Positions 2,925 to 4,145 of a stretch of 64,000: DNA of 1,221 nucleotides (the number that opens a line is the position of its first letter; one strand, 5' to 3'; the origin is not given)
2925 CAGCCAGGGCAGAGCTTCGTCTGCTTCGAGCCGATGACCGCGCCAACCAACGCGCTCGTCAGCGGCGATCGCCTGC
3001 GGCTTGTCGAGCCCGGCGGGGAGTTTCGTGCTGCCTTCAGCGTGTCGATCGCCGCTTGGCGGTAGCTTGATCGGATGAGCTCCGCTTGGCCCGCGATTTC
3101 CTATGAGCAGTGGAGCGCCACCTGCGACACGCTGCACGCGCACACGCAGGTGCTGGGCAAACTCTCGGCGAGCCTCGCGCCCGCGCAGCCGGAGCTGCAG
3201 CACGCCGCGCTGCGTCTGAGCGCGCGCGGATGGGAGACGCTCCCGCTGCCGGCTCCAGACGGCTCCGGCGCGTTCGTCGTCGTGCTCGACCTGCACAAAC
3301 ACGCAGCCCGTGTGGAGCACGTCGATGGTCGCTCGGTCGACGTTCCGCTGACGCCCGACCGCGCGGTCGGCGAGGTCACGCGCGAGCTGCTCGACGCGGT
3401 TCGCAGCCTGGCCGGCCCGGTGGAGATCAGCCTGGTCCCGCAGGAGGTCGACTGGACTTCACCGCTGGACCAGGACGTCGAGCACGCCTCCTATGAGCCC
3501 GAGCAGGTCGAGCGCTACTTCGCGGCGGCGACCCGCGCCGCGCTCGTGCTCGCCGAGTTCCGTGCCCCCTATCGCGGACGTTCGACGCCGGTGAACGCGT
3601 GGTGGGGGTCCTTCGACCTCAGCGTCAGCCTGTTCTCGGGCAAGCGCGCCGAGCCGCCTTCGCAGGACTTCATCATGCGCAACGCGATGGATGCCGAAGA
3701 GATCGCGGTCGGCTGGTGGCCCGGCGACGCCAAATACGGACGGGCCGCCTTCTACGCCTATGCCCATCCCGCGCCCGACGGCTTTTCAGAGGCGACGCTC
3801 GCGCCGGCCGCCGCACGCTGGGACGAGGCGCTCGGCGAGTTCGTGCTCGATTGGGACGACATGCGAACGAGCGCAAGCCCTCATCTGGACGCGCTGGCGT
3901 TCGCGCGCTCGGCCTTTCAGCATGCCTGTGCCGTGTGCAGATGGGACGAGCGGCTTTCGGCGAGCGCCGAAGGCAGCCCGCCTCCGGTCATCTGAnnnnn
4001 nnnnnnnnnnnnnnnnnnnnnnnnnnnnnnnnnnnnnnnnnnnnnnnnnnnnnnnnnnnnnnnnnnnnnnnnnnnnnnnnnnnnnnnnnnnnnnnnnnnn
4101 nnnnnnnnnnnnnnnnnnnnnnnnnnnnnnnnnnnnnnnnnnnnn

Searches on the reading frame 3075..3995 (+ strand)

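Call 31: search_protein_families(library=pfam, proteins=[window:3075-3995:+], max_evalue=0.001)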
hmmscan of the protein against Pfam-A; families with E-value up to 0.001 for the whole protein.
window:3075-3995:+ (306 aa): 1 family
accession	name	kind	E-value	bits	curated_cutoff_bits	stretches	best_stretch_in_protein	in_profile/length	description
PF19459.4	DUF5996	-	3.4e-87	292.7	25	1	5-293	1-292/296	Family of unknown function (DUF5996)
